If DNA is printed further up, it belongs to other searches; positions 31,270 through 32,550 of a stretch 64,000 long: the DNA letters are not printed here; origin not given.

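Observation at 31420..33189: Cas4-like Fe-S nuclease split by a four-helix membrane insertion, in tandem with a TPD (C15orf41/CDIN1-like) nuclease, with no CRISPR context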

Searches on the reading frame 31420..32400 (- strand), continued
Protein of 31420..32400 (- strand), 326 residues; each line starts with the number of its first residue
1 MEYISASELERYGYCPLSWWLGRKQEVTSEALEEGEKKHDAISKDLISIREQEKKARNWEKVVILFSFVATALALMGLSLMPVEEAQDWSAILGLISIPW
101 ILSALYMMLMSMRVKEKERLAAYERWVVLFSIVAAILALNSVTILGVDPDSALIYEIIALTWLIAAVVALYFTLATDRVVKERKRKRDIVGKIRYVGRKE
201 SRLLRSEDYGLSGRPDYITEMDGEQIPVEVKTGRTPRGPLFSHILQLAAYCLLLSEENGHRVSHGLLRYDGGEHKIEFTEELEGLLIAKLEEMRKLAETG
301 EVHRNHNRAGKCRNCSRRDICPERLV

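Call 10: find_encoding_contigs(protein=P0060, flank=6000, max_places=2)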
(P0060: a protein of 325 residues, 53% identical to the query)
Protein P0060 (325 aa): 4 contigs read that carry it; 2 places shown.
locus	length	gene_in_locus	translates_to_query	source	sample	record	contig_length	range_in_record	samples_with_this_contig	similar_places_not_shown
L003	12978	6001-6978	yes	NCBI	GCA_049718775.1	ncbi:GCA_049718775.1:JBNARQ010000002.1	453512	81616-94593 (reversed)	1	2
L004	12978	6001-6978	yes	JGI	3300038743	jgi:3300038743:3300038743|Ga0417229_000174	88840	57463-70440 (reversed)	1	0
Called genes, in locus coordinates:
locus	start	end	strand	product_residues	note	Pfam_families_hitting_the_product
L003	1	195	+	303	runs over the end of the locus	PF02463:SMC_N (faint), PF13175:AAA_15 (faint), PF00005:ABC_tran, PF13304:AAA_21, PF13732:DrrA1-3_C (faint), PF27102:NodI_C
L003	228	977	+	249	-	PF01061:ABC2_membrane, PF12698:ABC2_membrane_3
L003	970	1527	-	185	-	PF00156:Pribosyltran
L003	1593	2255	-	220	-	PF00156:Pribosyltran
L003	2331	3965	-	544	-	PF01979:Amidohydro_1, PF07969:Amidohydro_3 (faint), PF13382:Adenine_deam_C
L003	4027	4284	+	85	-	PF04457:MJ1316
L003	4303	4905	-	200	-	PF13273:DUF4064 (faint)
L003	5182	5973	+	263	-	PF14811:TPD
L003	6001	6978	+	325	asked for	PF12705:PDDEXK_1 (weak), PF01930:Cas_Cas4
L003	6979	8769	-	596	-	PF13522:GATase_6, PF13537:GATase_7, PF01380:SIS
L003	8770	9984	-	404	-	PF00483:NTP_transferase, PF12804:NTP_transf_3, PF25084:LbH_EIF2B, PF00132:Hexapep (weak), PF25087:GMPPB_C, PF00132:Hexapep (weak), PF24894:Hexapep_GlmU (weak), PF00132:Hexapep (weak), +1 more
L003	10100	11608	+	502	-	PF06745:ATPase, PF07088:GvpD_P-loop, PF23442:DUF7125 (faint), PF20440:GvpD_bR2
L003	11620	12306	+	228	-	PF06745:ATPase, PF24336:DUF7504, PF23365:DUF7090 (weak)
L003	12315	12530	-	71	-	-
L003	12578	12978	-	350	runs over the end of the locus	PF13183:Fer4_8, PF13534:Fer4_17 (weak), PF02754:CCG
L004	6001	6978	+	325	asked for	PF12705:PDDEXK_1 (weak), PF01930:Cas_Cas4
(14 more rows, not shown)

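Call 19: search_protein_representatives(protein=window:31420-32400:-)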
Query: 326 residues. Proteins with E-value up to 0.001 (for the whole library): 1255; up to 1e-10: 522; up to 1e-30: 75. The best 150 are listed.
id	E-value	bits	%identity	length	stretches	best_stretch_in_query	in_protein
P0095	3.6e-105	367.9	52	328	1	2-325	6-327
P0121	1.9e-91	322.9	47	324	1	2-326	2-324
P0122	1.4e-88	313.5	57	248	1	80-325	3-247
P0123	2.6e-87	309.3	48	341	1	3-325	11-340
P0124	1.4e-84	300.3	43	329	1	3-325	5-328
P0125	2.6e-84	299.5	44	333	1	3-326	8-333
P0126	2.7e-83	296.1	45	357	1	2-326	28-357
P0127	4.9e-81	288.7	44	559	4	116-325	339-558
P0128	1.6e-79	283.7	46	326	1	2-325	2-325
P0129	4.0e-77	275.8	42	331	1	3-326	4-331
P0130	3.7e-75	269.4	42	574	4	117-326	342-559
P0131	4.8e-75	269.0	42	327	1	3-325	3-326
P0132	2.6e-71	256.7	41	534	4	120-325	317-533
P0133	8.5e-71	255.0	41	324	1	5-324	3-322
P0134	1.8e-70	254.0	39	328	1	4-325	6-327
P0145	2.4e-62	227.3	51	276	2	156-326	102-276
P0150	1.4e-59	218.2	42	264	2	115-325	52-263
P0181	5.5e-39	150.6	36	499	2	95-326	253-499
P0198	4.9e-28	114.6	48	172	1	202-325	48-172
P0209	1.0e-25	106.9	44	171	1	201-326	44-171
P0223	6.4e-24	101.0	49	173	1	210-326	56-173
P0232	8.0e-23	97.5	41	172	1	198-325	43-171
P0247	6.8e-22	94.4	37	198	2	176-325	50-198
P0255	1.1e-21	93.7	42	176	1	203-324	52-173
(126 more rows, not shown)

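Call 22: find_encoding_contigs(protein=P0127, flank=6000, max_places=3)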
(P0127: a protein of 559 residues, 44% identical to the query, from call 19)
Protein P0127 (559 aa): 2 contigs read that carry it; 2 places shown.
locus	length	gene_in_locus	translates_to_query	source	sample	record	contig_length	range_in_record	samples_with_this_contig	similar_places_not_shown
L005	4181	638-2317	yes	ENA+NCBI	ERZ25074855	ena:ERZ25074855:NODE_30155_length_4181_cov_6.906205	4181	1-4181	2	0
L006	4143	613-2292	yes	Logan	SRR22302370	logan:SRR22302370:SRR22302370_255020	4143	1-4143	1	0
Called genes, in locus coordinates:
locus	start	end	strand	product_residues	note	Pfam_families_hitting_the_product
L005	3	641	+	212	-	?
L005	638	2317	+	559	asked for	PF12705:PDDEXK_1, PF01930:Cas_Cas4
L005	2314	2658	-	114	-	-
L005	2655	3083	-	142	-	-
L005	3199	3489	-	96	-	-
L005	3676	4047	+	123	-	PF01248:Ribosomal_L7Ae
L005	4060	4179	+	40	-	?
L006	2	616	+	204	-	?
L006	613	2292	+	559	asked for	PF12705:PDDEXK_1, PF01930:Cas_Cas4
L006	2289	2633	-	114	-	-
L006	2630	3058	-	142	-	-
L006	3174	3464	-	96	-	-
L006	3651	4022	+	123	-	PF01248:Ribosomal_L7Ae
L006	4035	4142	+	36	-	?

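Call 23: find_encoding_contigs(protein=P0145, flank=6000, max_places=3)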
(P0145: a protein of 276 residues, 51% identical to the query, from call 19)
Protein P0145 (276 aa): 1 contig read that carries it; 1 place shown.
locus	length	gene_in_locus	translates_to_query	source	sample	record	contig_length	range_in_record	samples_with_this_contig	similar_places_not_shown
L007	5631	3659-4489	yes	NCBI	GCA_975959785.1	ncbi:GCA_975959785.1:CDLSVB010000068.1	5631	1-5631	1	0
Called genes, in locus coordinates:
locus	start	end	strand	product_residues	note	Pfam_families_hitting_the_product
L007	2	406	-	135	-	?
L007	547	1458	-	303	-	PF02775:TPP_enzyme_C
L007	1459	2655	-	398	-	PF01855:POR_N, PF17147:PFOR_II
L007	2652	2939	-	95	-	PF13187:Fer4_9, PF00037:Fer4, PF13237:Fer4_10, PF14697:Fer4_21, PF12838:Fer4_7, PF25160:LdpA_Fe-S-bd (weak), PF00037:Fer4, PF12837:Fer4_6 (weak), +2 more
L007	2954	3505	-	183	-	PF01558:POR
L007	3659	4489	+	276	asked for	PF12705:PDDEXK_1, PF01930:Cas_Cas4 (weak)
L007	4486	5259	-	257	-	PF00205:TPP_enzyme_M (faint), PF02146:SIR2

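Call 24: find_encoding_contigs(protein=P0198, flank=6000, max_places=3)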
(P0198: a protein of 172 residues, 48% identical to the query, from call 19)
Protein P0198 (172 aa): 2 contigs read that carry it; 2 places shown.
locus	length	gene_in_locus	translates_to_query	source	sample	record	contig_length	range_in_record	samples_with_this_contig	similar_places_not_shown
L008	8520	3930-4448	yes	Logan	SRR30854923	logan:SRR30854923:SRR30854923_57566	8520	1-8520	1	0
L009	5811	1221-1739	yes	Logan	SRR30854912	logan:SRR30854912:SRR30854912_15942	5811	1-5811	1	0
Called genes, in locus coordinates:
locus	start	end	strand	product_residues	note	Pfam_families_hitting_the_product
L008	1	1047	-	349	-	?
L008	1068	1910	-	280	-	PF00581:Rhodanese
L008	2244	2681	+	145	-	PF00436:SSB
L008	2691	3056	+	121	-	PF11950:DUF3467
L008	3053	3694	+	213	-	PF01997:Translin (faint)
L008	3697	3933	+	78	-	-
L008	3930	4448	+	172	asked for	PF12705:PDDEXK_1, PF01930:Cas_Cas4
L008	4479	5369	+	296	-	PF01513:NAD_kinase, PF20143:NAD_kinase_C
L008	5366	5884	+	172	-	-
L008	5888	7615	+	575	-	PF02463:SMC_N, PF13476:AAA_23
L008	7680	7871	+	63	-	PF21344:Zn_ribbon_LysW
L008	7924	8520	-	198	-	?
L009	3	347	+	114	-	?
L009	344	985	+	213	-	PF01997:Translin (faint)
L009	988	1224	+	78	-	-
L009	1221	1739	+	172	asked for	PF12705:PDDEXK_1, PF01930:Cas_Cas4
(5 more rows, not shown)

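Call 25: search_protein_families(library=pfam, proteins=[L005:3-641:+, L008:3697-3933:+, L008:3053-3694:+, L008:5366-5884:+, L007:2-406:-], max_evalue=0.01)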
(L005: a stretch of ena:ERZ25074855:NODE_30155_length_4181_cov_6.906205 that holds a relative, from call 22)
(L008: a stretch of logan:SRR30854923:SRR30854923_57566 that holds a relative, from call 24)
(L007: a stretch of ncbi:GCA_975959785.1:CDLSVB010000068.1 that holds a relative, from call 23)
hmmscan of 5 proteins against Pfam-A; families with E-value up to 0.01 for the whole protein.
L005:3-641:+ (212 aa): 1 family
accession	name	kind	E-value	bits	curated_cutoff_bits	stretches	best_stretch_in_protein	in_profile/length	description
PF00932.25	LTD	-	1e-18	68.1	34.3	1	64-146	5-107/109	Lamin Tail Domain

L008:3697-3933:+ (78 aa): 0 families

L008:3053-3694:+ (213 aa): 1 family
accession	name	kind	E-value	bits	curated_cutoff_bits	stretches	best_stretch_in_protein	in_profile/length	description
PF01997.21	Translin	-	4.8e-06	27.1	25.9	1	97-172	114-182/205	Translin family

L008:5366-5884:+ (172 aa): 1 family
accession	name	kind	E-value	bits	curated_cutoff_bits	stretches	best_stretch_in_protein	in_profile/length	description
PF00643.29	zf-B_box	-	0.0017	18.9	24.1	1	4-32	3-31/42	B-box zinc finger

L007:2-406:- (135 aa): 1 family
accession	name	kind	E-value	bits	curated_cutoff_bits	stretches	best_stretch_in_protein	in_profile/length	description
PF05763.18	DUF835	-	1.9e-15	57.3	33.1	1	25-134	16-122/136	Protein of unknown function (DUF835)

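Call 31: find_related_loci(query=A2, collection=genome_contigs, flank=10000)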
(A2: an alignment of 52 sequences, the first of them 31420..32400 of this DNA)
Query A2 (326 aa) in genome_contigs; peptide patterns used: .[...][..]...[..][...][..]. (x = any residue, [..] = any of these).
495 stretches matched a pattern; 483 encode a relative of the query (tblastn E <= 1e-3); the best 80 are kept; 80 distinct loci.
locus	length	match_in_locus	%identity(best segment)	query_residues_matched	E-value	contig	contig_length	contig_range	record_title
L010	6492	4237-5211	62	1-325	3e-141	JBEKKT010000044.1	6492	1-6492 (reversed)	MAG: Methanomassiliicoccales archaeon isolate SPRUCE 353 SPRUCE_353_44, whole genome shotgun sequence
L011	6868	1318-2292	60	1-325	6e-141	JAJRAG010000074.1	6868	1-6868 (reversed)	MAG: Methanomassiliicoccales archaeon isolate OWC_0006 OWC_0006_k121_3240720, whole genome shotgun sequence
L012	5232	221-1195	63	1-325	2e-142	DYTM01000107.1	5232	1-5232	MAG TPA_asm: Methanomassiliicoccus sp. isolate DR5_59_6 Afr_mines_DR5_3067_length_5232_cov_2_350010, whole genome shotgu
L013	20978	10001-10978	61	1-326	1e-140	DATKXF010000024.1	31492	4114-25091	MAG TPA_asm: Methanomassiliicoccales archaeon isolate SMAG_U14184 k141_1071711, whole genome shotgun sequence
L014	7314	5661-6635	59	1-325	3e-139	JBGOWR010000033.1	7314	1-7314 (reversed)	MAG: Thermoplasmata archaeon isolate OBJ_0618_130150_88 k141_7506212_length_7314_cov_17.3377, whole genome shotgun seque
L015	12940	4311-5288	59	1-326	8e-137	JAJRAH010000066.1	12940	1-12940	MAG: Methanomassiliicoccales archaeon isolate OWC_0007 OWC_0007_k121_5472020, whole genome shotgun sequence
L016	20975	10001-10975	59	1-325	8e-136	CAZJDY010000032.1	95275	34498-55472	MAG TPA_asm: uncultured Methanomassiliicoccaceae archaeon isolate binchicken_co167_198 genome assembly, contig: k141_298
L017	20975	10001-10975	60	1-325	5e-131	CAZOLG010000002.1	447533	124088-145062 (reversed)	MAG TPA_asm: uncultured Methanomassiliicoccales archaeon isolate SRP141376_co1_297 genome assembly, contig: NODE_6_lengt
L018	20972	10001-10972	55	1-325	4e-123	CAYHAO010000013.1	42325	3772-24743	MAG TPA_asm: uncultured Methanomassiliicoccaceae archaeon isolate ERP119294_co1_233 genome assembly, contig: NODE_942_le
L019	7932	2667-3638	56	1-325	4e-123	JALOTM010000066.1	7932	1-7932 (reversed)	MAG: Methanomassiliicoccales archaeon isolate Prado233 scaffold_31541, whole genome shotgun sequence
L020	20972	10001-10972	55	1-325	2e-122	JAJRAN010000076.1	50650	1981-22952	MAG: Methanomassiliicoccales archaeon isolate OWC_0013 OWC_0013_k121_36428915, whole genome shotgun sequence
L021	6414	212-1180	55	2-325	1e-120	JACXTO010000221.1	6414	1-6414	MAG: Methanomassiliicoccaceae archaeon isolate bin_47_IMCAS k117_12260735, whole genome shotgun sequence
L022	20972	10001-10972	53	1-325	1e-117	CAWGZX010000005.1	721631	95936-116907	MAG: Methanomassiliicoccaceae archaeon isolate MFD02979.bin.1.52 genome assembly, contig: contig_38548, whole genome sho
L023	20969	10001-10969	56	2-325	5e-116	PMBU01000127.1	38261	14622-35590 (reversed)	MAG: Methanomassiliicoccaceae archaeon isolate fen_65 73.20120700_E3M.288_contig_39504, whole genome shotgun sequence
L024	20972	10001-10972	56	2-325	4e-115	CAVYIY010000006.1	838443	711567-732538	MAG: Methanomassiliicoccaceae archaeon isolate MFD01299.bin.2.50 genome assembly, contig: contig_1889, whole genome shot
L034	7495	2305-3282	47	4-325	1e-98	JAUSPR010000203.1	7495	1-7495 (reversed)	MAG: Thermoplasmata archaeon isolate E21_metabat.bin.9 E21_k141_82182, whole genome shotgun sequence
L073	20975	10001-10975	42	2-325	1e-90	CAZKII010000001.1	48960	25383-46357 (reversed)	MAG TPA_asm: uncultured Thermoplasmata archaeon isolate SRP141559_co1_83 genome assembly, contig: NODE_180_length_48960_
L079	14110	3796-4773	43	2-326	8e-89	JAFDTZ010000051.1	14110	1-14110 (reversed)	MAG: Thermoplasmata archaeon isolate HAP25 k141_729131_length_14110_cov_11.0000, whole genome shotgun sequence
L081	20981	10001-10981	46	4-326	1e-88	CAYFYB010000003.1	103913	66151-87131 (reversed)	MAG TPA_asm: uncultured Methanomassiliicoccales archaeon isolate ERP108616_co2_1 genome assembly, contig: NODE_117_lengt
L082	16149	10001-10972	45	2-326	9e-89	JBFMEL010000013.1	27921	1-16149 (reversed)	MAG: Thermoplasmatota archaeon isolate MAG244 MAG244_13, whole genome shotgun sequence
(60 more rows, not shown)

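Call 35: predict_structure(alignment_id=A1)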
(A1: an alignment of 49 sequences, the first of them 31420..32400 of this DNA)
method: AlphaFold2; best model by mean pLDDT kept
length: 326 residues; sequences in the alignment: 49
mean_pLDDT: 82.9   pTM: 0.72
mean pLDDT of the five models: 82.9, 78.5, 76.7, 73.4, 73.0
residues with pLDDT >= 90: 96; 70-90: 185; 50-70: 44; < 50: 1
segments of 3 or more residues with pLDDT < 50: none
pLDDT, mean of each block of 10 residues (from residue 1): 89 84 73 84 91 88 85 78 71 79 84 72 77 75 67 82 86 87 88 87 91 95 92 79 95 94 92 92 96 89 63 64 57
secondary structure, 60 per line:
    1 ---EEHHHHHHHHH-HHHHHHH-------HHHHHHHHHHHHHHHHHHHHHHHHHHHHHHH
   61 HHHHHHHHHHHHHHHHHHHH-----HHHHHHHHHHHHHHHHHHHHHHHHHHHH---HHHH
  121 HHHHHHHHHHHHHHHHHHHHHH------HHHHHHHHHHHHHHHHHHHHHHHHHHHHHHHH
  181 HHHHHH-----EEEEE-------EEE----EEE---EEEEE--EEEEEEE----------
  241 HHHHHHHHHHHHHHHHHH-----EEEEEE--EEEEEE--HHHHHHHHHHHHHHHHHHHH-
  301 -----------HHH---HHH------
elements in order: H6-14 H16-22 H30-80 H86-113 H117-142 H149-186 E192-196 E204-206 E211-213 E217-221 E224-230 H241-258 E264-269 E272-277 H280-299

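Call 39: fold_search(model_id=the predicted structure, library=pdb)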
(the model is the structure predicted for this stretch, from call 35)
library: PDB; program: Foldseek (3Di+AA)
matches with E <= 10: 424; with E <= 0.001: 19
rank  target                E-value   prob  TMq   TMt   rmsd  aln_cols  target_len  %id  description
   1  8d3q_J                1.1e-06  1.00  0.33  0.54   3.8       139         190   24  Type I-C Cas4-Cas1-Cas2 complex bound to a PAM/NoPAM prespacer (released 2022-11-02)
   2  8d3l_J                1.8e-06  1.00  0.33  0.49   5.3       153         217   22  Type I-C Cas4-Cas1-Cas2 complex bound to a PAM/PAM prespacer (released 2022-11-02)
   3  8d3l_I                5.4e-06  1.00  0.33  0.47   3.7       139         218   24  Type I-C Cas4-Cas1-Cas2 complex bound to a PAM/PAM prespacer (released 2022-11-02)
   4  7mi4_A                2.7e-05  1.00  0.34  0.21   3.6       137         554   26  Symmetrical PAM-PAM prespacer bound Cas4/Cas1/Cas2 complex (released 2021-11-17)
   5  5zyv_A                5.0e-05  1.00  0.28  0.45   3.6       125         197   21  Crystal structure of human MGME1 with single strand DNA2 and Ca2+ (released 2018-09-19)
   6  7mi5_A                5.5e-05  1.00  0.34  0.21   6.5       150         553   26  Asymmetrical PAM-Non PAM prespacer bound Cas4/Cas1/Cas2 complex (released 2021-11-17)
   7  8xa9_A                1.2e-04  1.00  0.29  0.43   3.3       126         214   20  Human MGME1 in complex with 5'-overhang DNA (released 2024-03-20)
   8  4ic1_B                1.5e-04  1.00  0.27  0.40  19.6       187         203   19  Crystal structure of SSO0001 (released 2013-01-16)
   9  8xa9_B                1.8e-04  1.00  0.28  0.42   3.4       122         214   19  Human MGME1 in complex with 5'-overhang DNA (released 2024-03-20)
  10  5ean_A                1.8e-04  1.00  0.31  0.10  26.3       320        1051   15  Crystal structure of Dna2 in complex with a 5' overhang DNA (released 2015-11-18)
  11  5zyu_A                2.1e-04  1.00  0.30  0.42   3.5       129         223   19  The crystal structure of humanMGME1 with single strand DNA2 (released 2018-09-19)
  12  5zyt_C                3.0e-04  1.00  0.28  0.41   3.5       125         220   21  Crystal structure of human MGME1 with 3' overhang double strand DNA3 (released 2018-09-19)
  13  5zyt_D                3.5e-04  1.00  0.28  0.41   3.4       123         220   20  Crystal structure of human MGME1 with 3' overhang double strand DNA3 (released 2018-09-19)
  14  5zyt_A                3.5e-04  1.00  0.29  0.41   3.5       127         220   20  Crystal structure of human MGME1 with 3' overhang double strand DNA3 (released 2018-09-19)
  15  5zyw                  4.3e-04  1.00  0.28  0.38   4.8       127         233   20  The crystal structure of apo-HsMGME1 with Mn2+ (released 2018-09-19)
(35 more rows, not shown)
